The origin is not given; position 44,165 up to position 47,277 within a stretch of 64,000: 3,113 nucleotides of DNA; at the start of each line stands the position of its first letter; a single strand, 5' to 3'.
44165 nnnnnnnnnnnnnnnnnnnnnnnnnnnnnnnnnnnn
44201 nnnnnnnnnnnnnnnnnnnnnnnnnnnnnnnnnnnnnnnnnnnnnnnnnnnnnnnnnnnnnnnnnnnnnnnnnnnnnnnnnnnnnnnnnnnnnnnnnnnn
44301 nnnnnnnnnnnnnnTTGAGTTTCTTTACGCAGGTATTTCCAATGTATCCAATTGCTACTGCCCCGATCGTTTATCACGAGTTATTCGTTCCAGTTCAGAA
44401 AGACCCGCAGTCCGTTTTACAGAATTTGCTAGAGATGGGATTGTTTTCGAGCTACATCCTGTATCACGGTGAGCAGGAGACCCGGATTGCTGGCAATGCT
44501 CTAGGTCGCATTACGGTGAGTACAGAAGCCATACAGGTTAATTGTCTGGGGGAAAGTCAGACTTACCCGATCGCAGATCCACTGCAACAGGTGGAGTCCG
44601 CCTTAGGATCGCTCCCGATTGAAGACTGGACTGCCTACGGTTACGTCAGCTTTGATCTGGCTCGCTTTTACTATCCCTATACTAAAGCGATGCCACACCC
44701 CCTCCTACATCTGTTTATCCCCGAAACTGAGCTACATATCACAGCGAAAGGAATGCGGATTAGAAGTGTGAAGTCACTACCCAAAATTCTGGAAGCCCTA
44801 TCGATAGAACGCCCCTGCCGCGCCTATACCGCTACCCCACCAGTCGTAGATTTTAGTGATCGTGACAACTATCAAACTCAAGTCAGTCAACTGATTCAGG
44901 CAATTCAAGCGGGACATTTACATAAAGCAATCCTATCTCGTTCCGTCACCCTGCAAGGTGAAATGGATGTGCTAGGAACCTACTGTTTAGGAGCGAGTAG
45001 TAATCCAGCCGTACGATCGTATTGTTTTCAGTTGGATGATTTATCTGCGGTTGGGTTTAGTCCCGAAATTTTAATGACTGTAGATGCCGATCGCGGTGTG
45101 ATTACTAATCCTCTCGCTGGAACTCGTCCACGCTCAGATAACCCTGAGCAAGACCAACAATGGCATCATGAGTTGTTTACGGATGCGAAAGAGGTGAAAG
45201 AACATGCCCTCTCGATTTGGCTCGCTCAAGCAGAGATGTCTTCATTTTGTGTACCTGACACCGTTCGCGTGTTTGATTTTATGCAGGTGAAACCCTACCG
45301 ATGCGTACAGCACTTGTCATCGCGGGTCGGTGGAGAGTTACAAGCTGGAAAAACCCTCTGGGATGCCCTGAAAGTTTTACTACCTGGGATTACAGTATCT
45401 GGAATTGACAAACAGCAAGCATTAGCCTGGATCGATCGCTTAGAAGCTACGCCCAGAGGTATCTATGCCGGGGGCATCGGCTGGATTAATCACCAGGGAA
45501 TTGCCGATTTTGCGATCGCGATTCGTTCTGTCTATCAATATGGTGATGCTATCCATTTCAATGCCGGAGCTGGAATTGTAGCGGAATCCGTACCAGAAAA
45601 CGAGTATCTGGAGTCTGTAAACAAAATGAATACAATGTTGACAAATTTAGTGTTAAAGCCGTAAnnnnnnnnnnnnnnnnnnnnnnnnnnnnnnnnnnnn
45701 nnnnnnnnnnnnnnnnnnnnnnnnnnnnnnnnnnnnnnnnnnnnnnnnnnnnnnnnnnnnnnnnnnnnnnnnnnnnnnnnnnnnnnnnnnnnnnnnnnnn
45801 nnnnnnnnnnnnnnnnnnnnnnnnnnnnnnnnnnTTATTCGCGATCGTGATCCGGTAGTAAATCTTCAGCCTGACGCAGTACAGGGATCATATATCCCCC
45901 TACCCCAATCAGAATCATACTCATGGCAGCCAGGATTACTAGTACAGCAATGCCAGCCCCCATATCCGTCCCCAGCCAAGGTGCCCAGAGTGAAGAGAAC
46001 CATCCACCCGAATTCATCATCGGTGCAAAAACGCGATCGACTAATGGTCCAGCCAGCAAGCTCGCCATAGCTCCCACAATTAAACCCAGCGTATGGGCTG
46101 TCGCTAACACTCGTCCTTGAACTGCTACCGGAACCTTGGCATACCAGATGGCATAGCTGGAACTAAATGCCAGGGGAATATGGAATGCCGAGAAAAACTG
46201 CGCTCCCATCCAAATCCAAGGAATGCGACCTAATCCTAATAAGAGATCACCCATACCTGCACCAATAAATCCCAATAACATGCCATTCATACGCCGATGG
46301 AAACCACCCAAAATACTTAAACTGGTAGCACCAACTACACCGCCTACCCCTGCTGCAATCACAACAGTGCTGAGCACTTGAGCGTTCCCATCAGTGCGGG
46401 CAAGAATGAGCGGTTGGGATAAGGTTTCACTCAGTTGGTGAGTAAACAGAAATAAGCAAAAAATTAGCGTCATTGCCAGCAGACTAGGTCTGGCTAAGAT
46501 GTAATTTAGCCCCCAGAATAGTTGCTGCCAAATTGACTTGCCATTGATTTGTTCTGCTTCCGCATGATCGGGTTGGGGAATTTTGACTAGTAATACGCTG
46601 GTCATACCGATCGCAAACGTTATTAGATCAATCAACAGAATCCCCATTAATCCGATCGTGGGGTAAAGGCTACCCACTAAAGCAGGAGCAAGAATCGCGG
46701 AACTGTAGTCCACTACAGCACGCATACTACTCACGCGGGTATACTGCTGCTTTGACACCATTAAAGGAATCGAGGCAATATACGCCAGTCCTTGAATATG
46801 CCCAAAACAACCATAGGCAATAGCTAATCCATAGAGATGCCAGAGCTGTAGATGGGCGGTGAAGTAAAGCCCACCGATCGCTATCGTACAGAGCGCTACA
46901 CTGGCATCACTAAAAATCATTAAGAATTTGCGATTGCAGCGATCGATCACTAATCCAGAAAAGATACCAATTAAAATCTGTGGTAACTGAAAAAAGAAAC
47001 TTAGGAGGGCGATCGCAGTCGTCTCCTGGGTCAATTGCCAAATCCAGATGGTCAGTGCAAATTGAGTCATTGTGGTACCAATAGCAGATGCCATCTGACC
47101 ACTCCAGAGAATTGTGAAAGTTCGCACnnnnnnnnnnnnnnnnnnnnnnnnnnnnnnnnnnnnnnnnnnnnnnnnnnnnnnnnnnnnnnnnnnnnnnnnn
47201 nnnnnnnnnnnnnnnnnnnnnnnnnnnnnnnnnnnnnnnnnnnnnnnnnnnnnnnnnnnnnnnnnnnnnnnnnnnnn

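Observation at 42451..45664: Unusual aryl-starter cassette: free carrier protein + benzoate-CoA-ligase-family ligase + chorismate-utilising enzyme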

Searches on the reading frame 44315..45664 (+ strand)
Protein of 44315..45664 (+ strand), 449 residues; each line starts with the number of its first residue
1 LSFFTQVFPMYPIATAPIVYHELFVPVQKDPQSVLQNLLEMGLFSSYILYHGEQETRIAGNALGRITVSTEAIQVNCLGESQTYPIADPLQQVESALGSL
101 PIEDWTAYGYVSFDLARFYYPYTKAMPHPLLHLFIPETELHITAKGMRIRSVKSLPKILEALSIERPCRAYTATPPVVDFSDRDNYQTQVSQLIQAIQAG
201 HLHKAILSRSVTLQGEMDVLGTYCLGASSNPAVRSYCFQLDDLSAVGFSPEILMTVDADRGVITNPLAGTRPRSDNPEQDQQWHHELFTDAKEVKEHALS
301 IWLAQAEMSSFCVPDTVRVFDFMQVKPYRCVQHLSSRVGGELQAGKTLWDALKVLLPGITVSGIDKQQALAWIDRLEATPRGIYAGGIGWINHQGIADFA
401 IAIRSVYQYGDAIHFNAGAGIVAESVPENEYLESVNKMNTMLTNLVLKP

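Call 7: search_protein_families(library=pfam, proteins=[window:44315-45664:+])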
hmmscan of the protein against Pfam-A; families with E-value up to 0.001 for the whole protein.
window:44315-45664:+ (449 aa): 1 family
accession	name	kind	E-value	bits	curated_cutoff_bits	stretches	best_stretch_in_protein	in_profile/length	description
PF00425.24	Chorismate_bind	-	1e-72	245.2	27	1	183-437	2-257/257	chorismate binding enzyme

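Call 9: search_protein_families(library=ncbifam, proteins=[window:44315-45664:+], max_evalue=0.001)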
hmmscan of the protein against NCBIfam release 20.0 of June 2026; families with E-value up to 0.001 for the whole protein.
window:44315-45664:+ (449 aa): 26 families (the best 25 are shown)
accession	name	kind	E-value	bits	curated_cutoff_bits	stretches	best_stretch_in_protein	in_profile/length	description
TIGR03494.1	salicyl_syn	equivalog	3.3e-96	322.7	325.15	1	45-446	16-424/425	salicylate synthase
TIGR01820.1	TrpE-arch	equivalog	5.4e-75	253.4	512.05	1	150-444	154-447/449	anthranilate synthase component I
TIGR00564.1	trpE_most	equivalog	1.5e-71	241.8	517.7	1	169-443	179-452/455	anthranilate synthase component I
TIGR01824.1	PabB-clade2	equivalog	1.6e-60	205.3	408.55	1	161-440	71-354/355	aminodeoxychorismate synthase, component I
NF010086.0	PRK13571.1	equivalog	1.5e-59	201.9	693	1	173-443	220-495/510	anthranilate synthase component I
NF010089.0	PRK13574.1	equivalog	1.1e-56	192.7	527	1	108-444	83-417/421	anthranilate synthase component I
NF006563.0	PRK09070.1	equivalog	1.6e-54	185.3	514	1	152-445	152-444/447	aminodeoxychorismate synthase component I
NF010087.0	PRK13572.1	equivalog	4.5e-53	180.5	580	1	181-446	170-432/435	anthranilate synthase component I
TIGR00543.1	isochor_syn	subfamily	7.8e-51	173.3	224.75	1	180-444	84-348/349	isochorismate synthase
TIGR00553.1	pabB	equivalog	9.3e-49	166.3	328.4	1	173-440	63-328/329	aminodeoxychorismate synthase component I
NF005698.0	PRK07508.1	equivalog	7.9e-46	156.3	452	1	180-439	113-373/383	aminodeoxychorismate synthase component I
NF005459.0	PRK07054.1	equivalog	2.1e-44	152.4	475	1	179-444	191-455/476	isochorismate synthase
NF004610.0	PRK05940.1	equivalog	2.2e-44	152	568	1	173-445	183-459/467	anthranilate synthase component I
NF010079.0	PRK13564.1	equivalog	7.7e-43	147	471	1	168-443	229-509/521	anthranilate synthase component 1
NF005009.0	PRK06404.1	equivalog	4.7e-42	144.5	422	1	172-441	94-350/351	anthranilate synthase component I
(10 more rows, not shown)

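Call 10: search_solved_structures(query=window:44315-45664:+, show_alignments=3)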
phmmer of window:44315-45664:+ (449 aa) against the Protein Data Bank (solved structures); distinct sequences matched with E-value up to 0.001: 32.
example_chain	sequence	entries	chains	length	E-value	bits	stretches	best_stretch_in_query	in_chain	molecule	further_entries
8qij_A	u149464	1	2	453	4.7e-62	213.6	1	46-442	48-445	Putative anthranilate synthase component I TrpE2/ Salicylate synthase MbtI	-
5jy9_A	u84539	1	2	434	1.1e-57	199.2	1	102-441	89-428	Putative salicylate synthetase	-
2fn0_A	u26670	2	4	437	1.2e-57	199.1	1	102-441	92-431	salicylate synthetase, Irp9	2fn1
3rv8_A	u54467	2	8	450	2e-57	198.3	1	43-447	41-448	Isochorismate synthase/isochorismate-pyruvate lyase mbtI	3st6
2g5f_A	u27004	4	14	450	2e-57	198.3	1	43-447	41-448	COG0147: Anthranilate/para-aminobenzoate synthases component I | Isochorismate synthase/isochorismate-pyruvate lyase mbtI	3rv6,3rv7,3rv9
8qc4_A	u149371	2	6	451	2e-57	198.3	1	43-447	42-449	Salicylate synthase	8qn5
6za4_A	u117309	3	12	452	2e-57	198.3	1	43-447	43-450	Salicylate synthase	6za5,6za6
2i6y_A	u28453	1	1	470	2.3e-57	198.1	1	43-447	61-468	Anthranilate synthase component I, putative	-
3log_A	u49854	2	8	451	2.4e-57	198.1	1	43-446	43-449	Isochorismate synthase/isochorismate-pyruvate lyase mbtI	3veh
1qdl_A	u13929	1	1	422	3.2e-45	158.1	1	182-444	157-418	PROTEIN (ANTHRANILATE SYNTHASE (TRPE-SUBUNIT))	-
5kck_A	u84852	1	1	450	4.7e-43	151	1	150-441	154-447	Anthranilate synthase component I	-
7bvd_A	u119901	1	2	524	9e-43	150.1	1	183-443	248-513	Anthranilate synthase component 1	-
5cwa_A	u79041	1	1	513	1.8e-41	145.8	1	184-443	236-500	Anthranilate synthase component 1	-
8hx6_A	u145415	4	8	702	2.2e-37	132.3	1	180-445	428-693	4-amino-4-deoxychorismate synthase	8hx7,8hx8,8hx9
7qu9_A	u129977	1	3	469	7.1e-36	127.3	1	184-442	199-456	Anthranilate synthase component I family protein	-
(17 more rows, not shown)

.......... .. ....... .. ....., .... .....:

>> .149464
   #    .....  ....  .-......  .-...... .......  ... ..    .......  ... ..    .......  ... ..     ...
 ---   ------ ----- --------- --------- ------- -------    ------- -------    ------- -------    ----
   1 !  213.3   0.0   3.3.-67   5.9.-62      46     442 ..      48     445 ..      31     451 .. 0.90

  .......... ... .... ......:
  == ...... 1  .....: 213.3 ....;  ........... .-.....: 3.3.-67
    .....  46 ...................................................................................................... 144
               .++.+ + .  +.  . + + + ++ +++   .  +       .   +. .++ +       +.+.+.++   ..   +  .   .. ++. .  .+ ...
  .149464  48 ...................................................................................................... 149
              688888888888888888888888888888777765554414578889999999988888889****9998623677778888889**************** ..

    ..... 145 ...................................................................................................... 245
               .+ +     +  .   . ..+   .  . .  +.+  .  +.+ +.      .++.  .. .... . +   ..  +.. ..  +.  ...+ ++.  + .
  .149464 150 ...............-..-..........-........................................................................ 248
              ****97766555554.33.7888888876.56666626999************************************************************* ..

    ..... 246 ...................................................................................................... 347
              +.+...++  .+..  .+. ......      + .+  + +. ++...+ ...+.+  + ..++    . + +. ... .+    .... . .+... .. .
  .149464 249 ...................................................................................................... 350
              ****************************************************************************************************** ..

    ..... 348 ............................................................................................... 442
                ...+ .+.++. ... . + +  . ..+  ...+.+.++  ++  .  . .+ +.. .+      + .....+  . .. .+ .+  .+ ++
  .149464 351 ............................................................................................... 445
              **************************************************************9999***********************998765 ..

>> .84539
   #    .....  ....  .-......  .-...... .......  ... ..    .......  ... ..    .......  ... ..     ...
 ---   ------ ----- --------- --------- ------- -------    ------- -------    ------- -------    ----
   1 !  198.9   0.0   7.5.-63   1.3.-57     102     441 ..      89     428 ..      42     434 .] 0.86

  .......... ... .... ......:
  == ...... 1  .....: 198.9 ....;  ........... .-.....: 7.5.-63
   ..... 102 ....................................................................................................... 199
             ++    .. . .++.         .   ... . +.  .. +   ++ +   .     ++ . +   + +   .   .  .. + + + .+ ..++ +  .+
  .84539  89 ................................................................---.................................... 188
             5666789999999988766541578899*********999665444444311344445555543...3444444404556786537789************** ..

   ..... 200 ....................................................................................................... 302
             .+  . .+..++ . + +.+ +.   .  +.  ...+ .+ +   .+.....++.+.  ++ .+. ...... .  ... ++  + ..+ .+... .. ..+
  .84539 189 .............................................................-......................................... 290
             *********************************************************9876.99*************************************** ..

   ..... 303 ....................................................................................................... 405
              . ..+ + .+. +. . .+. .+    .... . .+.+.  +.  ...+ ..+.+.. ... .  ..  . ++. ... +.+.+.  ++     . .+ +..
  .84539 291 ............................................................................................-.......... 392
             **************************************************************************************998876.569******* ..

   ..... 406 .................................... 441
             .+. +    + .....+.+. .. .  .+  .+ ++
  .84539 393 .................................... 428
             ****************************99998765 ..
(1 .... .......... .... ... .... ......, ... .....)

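Call 42: search_solved_structures(query=window:44342-45664:+, show_alignments=5, max_evalue=1e-50)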
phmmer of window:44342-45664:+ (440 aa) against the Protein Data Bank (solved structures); distinct sequences matched with E-value up to 1e-50: 9.
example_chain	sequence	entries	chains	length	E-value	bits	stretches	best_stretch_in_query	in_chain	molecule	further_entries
8qij_A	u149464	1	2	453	4.6e-62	213.7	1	37-433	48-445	Putative anthranilate synthase component I TrpE2/ Salicylate synthase MbtI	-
5jy9_A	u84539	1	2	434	1.1e-57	199.2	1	93-432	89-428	Putative salicylate synthetase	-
2fn0_A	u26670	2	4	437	1.2e-57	199.1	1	93-432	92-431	salicylate synthetase, Irp9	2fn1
3rv8_A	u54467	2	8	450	2e-57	198.4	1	34-438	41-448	Isochorismate synthase/isochorismate-pyruvate lyase mbtI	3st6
2g5f_A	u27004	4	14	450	2e-57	198.4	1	34-438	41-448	COG0147: Anthranilate/para-aminobenzoate synthases component I | Isochorismate synthase/isochorismate-pyruvate lyase mbtI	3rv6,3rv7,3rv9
8qc4_A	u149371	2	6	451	2e-57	198.4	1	34-438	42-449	Salicylate synthase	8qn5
6za4_A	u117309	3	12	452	2e-57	198.4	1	34-438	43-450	Salicylate synthase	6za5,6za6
2i6y_A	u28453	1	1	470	2.3e-57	198.2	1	34-438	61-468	Anthranilate synthase component I, putative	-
3log_A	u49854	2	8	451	2.4e-57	198.1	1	34-437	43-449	Isochorismate synthase/isochorismate-pyruvate lyase mbtI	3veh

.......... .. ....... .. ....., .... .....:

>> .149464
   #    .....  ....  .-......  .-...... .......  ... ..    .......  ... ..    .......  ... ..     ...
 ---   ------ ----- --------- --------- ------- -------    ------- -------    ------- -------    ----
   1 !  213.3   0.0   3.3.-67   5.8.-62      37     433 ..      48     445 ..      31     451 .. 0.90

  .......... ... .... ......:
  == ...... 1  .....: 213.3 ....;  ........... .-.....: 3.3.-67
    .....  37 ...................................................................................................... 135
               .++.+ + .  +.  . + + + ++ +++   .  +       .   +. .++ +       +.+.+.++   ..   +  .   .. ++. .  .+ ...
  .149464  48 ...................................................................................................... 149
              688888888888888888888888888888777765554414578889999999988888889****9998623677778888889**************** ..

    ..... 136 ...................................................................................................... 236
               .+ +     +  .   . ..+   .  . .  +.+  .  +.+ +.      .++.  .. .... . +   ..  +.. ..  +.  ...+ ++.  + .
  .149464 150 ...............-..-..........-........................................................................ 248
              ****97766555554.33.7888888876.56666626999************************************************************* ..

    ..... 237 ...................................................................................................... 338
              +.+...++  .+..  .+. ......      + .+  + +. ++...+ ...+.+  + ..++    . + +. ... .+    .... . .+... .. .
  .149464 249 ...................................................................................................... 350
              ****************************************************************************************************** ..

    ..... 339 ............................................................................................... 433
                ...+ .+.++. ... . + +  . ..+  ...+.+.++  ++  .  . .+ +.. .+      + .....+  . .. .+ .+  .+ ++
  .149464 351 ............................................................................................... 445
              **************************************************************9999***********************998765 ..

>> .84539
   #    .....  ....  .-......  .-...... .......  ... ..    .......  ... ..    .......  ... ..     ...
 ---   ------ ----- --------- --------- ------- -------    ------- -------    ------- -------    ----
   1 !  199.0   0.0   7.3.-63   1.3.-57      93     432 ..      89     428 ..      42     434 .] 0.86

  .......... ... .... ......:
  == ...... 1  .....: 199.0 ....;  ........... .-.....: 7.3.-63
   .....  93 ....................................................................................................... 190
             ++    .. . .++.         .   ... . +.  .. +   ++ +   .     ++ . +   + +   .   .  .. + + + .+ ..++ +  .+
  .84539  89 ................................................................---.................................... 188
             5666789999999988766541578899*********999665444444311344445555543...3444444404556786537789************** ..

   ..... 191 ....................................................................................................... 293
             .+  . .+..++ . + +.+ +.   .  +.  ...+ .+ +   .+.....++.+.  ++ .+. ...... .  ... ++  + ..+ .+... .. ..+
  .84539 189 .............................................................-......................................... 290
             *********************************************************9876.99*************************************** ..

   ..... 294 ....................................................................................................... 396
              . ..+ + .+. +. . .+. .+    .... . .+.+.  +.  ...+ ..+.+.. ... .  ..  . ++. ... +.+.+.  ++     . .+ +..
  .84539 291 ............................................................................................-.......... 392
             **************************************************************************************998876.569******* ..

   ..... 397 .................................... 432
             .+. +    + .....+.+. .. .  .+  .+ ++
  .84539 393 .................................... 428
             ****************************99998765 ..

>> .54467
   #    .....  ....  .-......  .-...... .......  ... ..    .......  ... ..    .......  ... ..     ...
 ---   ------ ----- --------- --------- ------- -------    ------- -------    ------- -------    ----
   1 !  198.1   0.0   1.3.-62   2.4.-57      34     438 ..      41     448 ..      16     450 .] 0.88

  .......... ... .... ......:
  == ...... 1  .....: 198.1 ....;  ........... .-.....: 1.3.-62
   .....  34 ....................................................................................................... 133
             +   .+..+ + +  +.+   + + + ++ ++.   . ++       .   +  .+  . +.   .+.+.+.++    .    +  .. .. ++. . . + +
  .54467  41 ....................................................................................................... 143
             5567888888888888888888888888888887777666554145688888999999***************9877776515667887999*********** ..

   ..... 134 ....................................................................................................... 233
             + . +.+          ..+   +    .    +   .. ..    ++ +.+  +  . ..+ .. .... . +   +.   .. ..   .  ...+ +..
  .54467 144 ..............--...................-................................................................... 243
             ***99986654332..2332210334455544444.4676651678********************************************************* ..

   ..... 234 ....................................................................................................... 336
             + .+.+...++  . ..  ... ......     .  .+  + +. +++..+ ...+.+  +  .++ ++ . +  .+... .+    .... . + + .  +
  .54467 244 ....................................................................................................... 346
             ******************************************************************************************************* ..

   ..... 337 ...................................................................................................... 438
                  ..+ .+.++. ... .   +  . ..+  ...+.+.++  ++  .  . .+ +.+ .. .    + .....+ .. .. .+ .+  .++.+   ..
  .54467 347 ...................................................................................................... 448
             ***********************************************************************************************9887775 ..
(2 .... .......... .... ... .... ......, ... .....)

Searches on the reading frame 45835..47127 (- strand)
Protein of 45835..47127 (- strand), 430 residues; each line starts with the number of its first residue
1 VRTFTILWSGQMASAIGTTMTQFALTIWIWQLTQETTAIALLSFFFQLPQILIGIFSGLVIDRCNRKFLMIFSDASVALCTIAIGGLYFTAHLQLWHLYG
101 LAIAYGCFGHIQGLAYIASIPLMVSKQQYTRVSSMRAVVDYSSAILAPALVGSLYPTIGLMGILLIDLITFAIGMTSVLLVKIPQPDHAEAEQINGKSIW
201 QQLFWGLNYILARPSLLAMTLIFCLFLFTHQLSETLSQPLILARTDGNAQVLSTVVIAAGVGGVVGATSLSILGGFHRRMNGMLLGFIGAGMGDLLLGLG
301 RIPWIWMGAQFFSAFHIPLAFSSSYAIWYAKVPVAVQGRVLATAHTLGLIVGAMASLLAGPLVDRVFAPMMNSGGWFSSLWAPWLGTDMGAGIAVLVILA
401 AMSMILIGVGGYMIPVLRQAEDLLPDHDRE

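Call 7: search_protein_families(library=pfam, proteins=[window:45835-47127:-])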
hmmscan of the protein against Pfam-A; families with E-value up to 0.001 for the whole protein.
window:45835-47127:- (430 aa): 2 families
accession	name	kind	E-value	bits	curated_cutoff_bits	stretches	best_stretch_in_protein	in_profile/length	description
PF07690.21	MFS_1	-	1.3e-16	60.9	33.4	1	7-355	1-346/347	Major Facilitator Superfamily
PF05977.19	MFS_3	-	1.6e-11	43.8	27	1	2-355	10-357/524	Transmembrane secretion effector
